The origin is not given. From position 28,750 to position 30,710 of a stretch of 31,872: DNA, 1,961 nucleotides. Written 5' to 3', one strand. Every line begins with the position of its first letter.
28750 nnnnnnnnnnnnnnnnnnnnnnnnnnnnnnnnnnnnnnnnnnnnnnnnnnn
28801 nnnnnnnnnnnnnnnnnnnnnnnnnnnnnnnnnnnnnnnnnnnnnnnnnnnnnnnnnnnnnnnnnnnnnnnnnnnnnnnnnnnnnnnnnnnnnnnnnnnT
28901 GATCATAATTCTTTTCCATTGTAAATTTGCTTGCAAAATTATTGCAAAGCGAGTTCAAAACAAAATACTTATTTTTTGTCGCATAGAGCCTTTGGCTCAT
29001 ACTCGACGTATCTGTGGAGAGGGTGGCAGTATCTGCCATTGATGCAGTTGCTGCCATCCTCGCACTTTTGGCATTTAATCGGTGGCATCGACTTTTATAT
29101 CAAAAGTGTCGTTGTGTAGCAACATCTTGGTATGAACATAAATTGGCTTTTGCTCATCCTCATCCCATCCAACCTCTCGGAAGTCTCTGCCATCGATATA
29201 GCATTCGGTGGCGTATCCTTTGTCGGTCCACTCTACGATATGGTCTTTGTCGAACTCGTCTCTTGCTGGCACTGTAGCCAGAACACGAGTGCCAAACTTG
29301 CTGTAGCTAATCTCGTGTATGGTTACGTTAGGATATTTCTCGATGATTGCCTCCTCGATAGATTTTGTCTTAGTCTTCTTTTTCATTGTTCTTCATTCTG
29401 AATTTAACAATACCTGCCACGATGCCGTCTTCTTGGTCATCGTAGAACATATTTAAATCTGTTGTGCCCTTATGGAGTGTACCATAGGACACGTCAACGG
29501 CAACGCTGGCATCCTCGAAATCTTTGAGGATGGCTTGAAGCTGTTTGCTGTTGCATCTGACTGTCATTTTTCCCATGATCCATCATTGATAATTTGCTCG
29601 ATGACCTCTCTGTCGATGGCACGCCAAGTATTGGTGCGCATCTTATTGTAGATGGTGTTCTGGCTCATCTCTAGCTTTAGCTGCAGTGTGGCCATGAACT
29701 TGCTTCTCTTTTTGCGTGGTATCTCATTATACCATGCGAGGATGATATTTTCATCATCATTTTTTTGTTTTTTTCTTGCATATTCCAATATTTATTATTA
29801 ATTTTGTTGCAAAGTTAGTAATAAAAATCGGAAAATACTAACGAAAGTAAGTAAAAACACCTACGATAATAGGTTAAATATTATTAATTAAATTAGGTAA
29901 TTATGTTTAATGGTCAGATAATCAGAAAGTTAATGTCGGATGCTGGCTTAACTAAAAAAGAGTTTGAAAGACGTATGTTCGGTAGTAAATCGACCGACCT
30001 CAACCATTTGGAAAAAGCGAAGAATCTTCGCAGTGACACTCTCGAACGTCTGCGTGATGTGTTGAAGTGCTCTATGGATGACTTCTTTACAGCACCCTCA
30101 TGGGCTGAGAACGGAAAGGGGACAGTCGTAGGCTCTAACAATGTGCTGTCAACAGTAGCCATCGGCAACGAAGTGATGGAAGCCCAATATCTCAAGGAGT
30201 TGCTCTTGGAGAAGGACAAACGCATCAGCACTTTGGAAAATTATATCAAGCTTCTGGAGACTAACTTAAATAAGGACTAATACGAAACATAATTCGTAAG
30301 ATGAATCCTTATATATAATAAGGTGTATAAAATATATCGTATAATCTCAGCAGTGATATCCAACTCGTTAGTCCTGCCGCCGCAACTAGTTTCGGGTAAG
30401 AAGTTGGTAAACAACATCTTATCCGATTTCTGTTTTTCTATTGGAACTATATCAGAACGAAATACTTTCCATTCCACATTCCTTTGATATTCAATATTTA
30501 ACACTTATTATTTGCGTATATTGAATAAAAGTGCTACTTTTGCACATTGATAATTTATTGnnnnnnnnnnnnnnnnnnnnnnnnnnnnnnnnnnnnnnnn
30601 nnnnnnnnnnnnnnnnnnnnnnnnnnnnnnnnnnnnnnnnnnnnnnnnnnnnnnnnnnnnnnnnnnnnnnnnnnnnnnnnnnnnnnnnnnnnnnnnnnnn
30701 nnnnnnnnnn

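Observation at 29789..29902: Divergent repressor / early-lytic switch with back-to-back -7 elements; leader motifs shared with the 25216-25275 promoter region (candidate operators)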

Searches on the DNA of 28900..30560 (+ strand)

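Call 12: search_dna_similar(query=window:28900-30560:+, collection=phages, mode=distant)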
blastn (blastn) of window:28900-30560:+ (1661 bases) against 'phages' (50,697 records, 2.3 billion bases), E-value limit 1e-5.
Records with a match: 1; places in all: 1; records where one place covers at least 80% of the query: 0.
Best place of each record, by identity: 90-95% 1.
By first word of the organism name: Bacteriophage 1.
By host as written in the record: - 1.
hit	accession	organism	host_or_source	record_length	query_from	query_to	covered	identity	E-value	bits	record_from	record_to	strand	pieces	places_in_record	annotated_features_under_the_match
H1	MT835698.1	Bacteriophage sp.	human fecal samples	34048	1471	1530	4%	91.7%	5e-14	87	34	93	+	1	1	record has no annotation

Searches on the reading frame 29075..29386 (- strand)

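Call 5: search_protein_families(library=pfam, proteins=[window:29075-29386:-], max_evalue=0.1)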
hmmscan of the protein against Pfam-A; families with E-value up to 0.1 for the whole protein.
window:29075-29386:- (103 aa): 1 family
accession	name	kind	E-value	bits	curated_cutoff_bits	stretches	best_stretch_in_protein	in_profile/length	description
PF19115.5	DUF5800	-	0.044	14.3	26.8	0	8-26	25-43/64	Family of unknown function (DUF5800)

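Call 6: search_protein_families(library=phrogs, proteins=[window:29075-29386:-], max_evalue=0.1)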
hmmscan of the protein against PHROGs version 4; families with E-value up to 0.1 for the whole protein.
window:29075-29386:- (103 aa): 0 families

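Call 60: search_protein_families(library=ncbifam, proteins=[window:29075-29386:-], max_evalue=0.1)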
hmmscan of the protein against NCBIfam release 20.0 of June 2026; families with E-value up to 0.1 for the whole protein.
window:29075-29386:- (103 aa): 1 family
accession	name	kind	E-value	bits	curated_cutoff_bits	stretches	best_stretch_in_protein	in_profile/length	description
NF010753.0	PRK14156.1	equivalog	0.033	14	172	1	8-59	111-165/180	nucleotide exchange factor GrpE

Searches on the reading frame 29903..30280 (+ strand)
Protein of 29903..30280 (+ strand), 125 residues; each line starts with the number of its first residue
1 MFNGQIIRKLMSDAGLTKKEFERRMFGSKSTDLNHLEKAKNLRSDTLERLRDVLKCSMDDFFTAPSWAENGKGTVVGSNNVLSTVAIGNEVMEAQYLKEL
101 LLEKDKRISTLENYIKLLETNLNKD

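Call 5: search_protein_families(library=pfam, proteins=[window:29903-30280:+], max_evalue=0.1)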
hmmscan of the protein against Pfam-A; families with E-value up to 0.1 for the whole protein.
window:29903-30280:+ (125 aa): 3 families
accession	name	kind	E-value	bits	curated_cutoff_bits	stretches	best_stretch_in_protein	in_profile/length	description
PF13443.12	HTH_26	-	7e-07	29.8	22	1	7-63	2-59/63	Cro/C1-type HTH DNA-binding domain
PF01381.28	HTH_3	-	0.021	15.3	23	0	9-61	3-55/55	Helix-turn-helix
PF05867.16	DUF851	-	0.064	13.2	26.3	1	44-106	97-162/241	Protein of unknown function (DUF851)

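Call 6: search_protein_families(library=phrogs, proteins=[window:29903-30280:+], max_evalue=0.1)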
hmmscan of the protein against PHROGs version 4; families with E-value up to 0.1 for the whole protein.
window:29903-30280:+ (125 aa): 4 families
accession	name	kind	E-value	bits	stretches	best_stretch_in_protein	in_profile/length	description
phrog_3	-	transcription regulation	5.9e-05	24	1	1-71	87-155/430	transcriptional repressor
phrog_8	-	transcription regulation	0.0024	18.4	1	4-61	78-135/346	transcriptional regulator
phrog_36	-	transcription regulation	0.0066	17.1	1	32-120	62-142/220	transcriptional regulator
phrog_2439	-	transcription regulation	0.012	15.5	1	1-63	6-68/367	transcriptional regulator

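Call 11: find_related_loci(query=window:29903-30280:+, collection=viral_contigs, flank=6000)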
Query window:29903-30280:+ (125 aa) in viral_contigs; peptide patterns used: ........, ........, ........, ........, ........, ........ (x = any residue, [..] = any of these).
108 stretches matched a pattern; 33 encode a relative of the query (tblastn E <= 1e-3); 32 distinct loci.
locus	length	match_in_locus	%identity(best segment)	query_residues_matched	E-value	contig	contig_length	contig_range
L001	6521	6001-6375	100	1-125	1e-81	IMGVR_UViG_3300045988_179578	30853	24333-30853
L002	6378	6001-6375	99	1-125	5e-81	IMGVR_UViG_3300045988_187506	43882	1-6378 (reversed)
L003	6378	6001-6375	91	1-125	1e-74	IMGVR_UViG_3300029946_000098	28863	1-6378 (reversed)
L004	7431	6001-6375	83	1-125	2e-69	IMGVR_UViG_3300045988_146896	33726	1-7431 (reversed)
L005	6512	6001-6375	83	1-125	2e-69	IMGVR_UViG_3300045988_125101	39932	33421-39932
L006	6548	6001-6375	82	1-125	8e-69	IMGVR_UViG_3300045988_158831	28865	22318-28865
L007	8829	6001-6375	82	1-125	8e-69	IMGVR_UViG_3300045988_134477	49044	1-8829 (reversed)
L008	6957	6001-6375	82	1-125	2e-68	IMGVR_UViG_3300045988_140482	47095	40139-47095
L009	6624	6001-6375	81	1-125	2e-67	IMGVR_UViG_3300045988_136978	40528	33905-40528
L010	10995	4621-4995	80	1-125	7e-67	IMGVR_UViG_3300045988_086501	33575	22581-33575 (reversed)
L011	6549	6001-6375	74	1-125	6e-61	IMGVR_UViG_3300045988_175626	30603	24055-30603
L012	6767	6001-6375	74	1-125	6e-61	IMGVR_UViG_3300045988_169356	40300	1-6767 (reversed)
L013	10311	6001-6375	74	1-125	7e-61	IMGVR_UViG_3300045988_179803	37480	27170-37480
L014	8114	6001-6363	76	1-121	4e-60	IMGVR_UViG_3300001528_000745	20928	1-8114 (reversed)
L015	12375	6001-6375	82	1-125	3e-68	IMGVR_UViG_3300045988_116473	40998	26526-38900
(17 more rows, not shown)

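Call 25: find_homologous_proteins(query=window:29903-30280:+, max_evalue=0.001)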
Query window:29903-30280:+ (125 aa): 151 proteins with E <= 0.001 among 176 candidates; the best 120 are listed.
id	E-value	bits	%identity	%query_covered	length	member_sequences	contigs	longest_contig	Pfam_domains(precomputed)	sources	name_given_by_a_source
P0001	2.6e-72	258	98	100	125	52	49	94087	PF13443.13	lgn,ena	-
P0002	9.5e-60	218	82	100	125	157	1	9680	PF13443.13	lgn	-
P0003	1.3e-59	217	90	92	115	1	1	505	-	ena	-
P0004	2.7e-59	216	81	100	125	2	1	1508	-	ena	-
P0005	2.5e-57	210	81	100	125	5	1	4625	PF13443.13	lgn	-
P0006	7.0e-57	209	79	100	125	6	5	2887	PF13443.13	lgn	-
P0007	8.6e-56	205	77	100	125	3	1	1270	PF13443.13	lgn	-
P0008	1.2e-55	205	79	100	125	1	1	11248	-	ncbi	-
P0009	2.6e-55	203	79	100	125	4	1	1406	-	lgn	-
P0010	7.8e-55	202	76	100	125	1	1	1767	PF13443.13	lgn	-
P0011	1.1e-54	201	78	100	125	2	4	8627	-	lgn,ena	-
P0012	3.6e-54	200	77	96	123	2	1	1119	PF13443.13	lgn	-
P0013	9.7e-54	198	82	90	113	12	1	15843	PF13443.13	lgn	-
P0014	1.0e-53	198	76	100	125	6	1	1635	-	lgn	-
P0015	1.2e-52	195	79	95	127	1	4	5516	PF13443.13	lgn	-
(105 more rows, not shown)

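Call 28: search_solved_structures(query=A2, max_evalue=1, show_alignments=2)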
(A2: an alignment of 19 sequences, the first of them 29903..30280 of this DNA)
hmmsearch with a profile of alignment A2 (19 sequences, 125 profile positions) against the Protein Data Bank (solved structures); distinct sequences matched with E-value up to 1: 3.
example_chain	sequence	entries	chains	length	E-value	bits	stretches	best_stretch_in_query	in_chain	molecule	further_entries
3kw0_A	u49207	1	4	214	0.41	14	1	37-124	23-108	Cysteine peptidase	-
5gw0_A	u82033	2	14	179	0.42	14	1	89-118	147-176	Sorting nexin-16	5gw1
2k6s_A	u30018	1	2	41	0.59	13.5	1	92-118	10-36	Rab11fip2 protein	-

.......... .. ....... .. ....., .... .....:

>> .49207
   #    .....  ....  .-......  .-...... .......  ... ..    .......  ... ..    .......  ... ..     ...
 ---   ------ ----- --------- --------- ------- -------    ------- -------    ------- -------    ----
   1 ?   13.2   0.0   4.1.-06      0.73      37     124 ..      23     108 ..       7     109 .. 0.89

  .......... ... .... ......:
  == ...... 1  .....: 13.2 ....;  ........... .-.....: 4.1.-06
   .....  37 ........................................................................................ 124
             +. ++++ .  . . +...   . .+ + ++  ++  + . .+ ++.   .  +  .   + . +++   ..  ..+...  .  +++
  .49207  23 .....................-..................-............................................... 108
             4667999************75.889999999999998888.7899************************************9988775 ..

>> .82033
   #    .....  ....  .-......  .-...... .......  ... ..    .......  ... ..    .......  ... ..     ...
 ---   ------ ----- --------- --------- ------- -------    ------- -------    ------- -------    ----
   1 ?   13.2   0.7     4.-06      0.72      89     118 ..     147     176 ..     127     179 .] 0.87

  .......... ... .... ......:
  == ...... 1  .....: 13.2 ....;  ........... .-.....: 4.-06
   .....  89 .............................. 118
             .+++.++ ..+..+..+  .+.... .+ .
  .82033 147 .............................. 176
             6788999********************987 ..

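Call 34: predict_structure(alignment_id=A2)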
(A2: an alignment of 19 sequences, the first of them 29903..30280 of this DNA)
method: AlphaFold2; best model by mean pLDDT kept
length: 125 residues; sequences in the alignment: 19
mean_pLDDT: 69.4   pTM: 0.42
mean pLDDT of the five models: 69.4, 65.4, 64.8, 63.2, 57.7
residues with pLDDT >= 90: 13; 70-90: 59; 50-70: 28; < 50: 25
segments of 3 or more residues with pLDDT < 50: 67-90
pLDDT, mean of each block of 10 residues (from residue 1): 70 82 78 72 77 75 54 34 39 68 90 91 70
secondary structure, 60 per line:
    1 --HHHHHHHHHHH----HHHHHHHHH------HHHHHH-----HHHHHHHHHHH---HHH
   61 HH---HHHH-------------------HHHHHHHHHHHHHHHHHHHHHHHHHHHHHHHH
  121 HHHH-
elements in order: H3-13 H18-26 H33-38 H44-54 H58-62 H66-69 H89-124

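Call 38: fold_search(model_id=the predicted structure, library=pdb)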
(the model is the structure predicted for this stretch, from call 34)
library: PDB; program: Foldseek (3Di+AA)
matches with E <= 10: 412; with E <= 0.001: 0
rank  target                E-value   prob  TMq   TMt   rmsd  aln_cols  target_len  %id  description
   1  7t5u                  2.0e-02  1.00  0.39  0.66   2.8        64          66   28  Structure of E. coli MS115-1 CapH N-terminal domain (released 2022-09-14)
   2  2b5a_B                4.3e-02  1.00  0.40  0.62   2.3        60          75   18  C.BclI, Control Element of the BclI Restriction-Modification System (released 2006-01-03)
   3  3zkc_B                4.9e-02  1.00  0.40  0.73   2.4        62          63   24  Crystal structure of the master regulator for biofilm formation SinR in complex with DNA. (released 2013-03-06)
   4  3zkc_A                5.2e-02  1.00  0.38  0.71   2.4        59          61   25  Crystal structure of the master regulator for biofilm formation SinR in complex with DNA. (released 2013-03-06)
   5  2b5a_A                5.5e-02  1.00  0.39  0.60   2.4        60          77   18  C.BclI, Control Element of the BclI Restriction-Modification System (released 2006-01-03)
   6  4i6u_C                5.9e-02  1.00  0.38  0.59   2.7        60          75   23  Crystal Structure of a Y37F mutant of the Restriction-Modification Controller Protein C.Esp1396I (released 2013-11-13)
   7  3f52_A                6.2e-02  1.00  0.39  0.59   2.0        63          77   24  Crystal structure of the clp gene regulator ClgR from C. glutamicum (released 2008-11-18)
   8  7pwj_CCC              6.2e-02  1.00  0.39  0.34   2.8        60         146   23  dUTPase from human in complex with Stl (released 2022-12-28)
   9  8p8o_J                6.6e-02  1.00  0.40  0.36   2.7        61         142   23  M. tuberculosis dUTPase - Stl1-159 (StlNT) complex structure (released 2024-11-27)
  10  2b5a_C                7.0e-02  1.00  0.40  0.61   2.3        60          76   18  C.BclI, Control Element of the BclI Restriction-Modification System (released 2006-01-03)
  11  3g5g_M                8.4e-02  1.00  0.38  0.58   2.6        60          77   23  Crystal Structure of the Wild-Type Restriction-Modification Controller Protein C.Esp1396I (released 2009-08-25)
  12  6b9t_B                8.4e-02  1.00  0.39  0.12   2.6        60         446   23  Crystal structure of MPnS with substrate 2-hydroxyethylphosphonate (2-HEP) and Fe(II) bound (released 2017-12-20)
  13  1pra_MODEL_1_A        8.4e-02  0.98  0.36  0.59   7.6        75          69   21  DETERMINATION OF THE NUCLEAR MAGNETIC RESONANCE SOLUTION STRUCTURE OF THE DNA-BINDING DOMAIN (RESIDUES 1 TO 69 (released 1993-10-31)
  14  1b0n_A                8.4e-02  0.98  0.43  0.51   6.8       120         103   17  SINR PROTEIN/SINI PROTEIN COMPLEX (released 1999-01-13)
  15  9a7f_A                8.4e-02  0.89  0.40  0.37  11.6       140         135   17  Integrative model of RGHR-DLDH1 by crosslinking MS and deep learning (released 2024-09-18)
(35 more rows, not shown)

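Call 60: search_protein_families(library=ncbifam, proteins=[window:29903-30280:+], max_evalue=0.1)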
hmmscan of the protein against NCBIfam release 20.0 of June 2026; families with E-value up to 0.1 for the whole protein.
window:29903-30280:+ (125 aa): 0 families

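Call 66: find_related_loci(query=A2, collection=genome_contigs, flank=6000)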
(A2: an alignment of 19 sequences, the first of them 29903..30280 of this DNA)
Query A2 (125 aa) in genome_contigs; peptide patterns used: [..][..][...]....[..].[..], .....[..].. (x = any residue, [..] = any of these).
48 stretches matched a pattern; 3 encode a relative of the query (tblastn E <= 1e-3); 3 distinct loci.
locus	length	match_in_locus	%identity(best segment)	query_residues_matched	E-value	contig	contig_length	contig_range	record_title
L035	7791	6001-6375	79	1-125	2e-64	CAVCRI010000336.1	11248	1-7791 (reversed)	Lachnospiraceae bacterium isolate G02608-L1_cleanbin_000031 genome assembly, contig: Spades_G02608-L1_contig_1972, whole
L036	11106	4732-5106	65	1-125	2e-53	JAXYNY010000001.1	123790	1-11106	MAG: Segatella copri isolate P051L1-87 NODE_88_length_123790_cov_54.093854, whole genome shotgun sequence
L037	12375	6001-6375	65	1-125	3e-53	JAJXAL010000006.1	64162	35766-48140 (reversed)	MAG: Segatella copri isolate B78_maxbin.001.fa NODE_15_length_64162_cov_195.104170, whole genome shotgun sequence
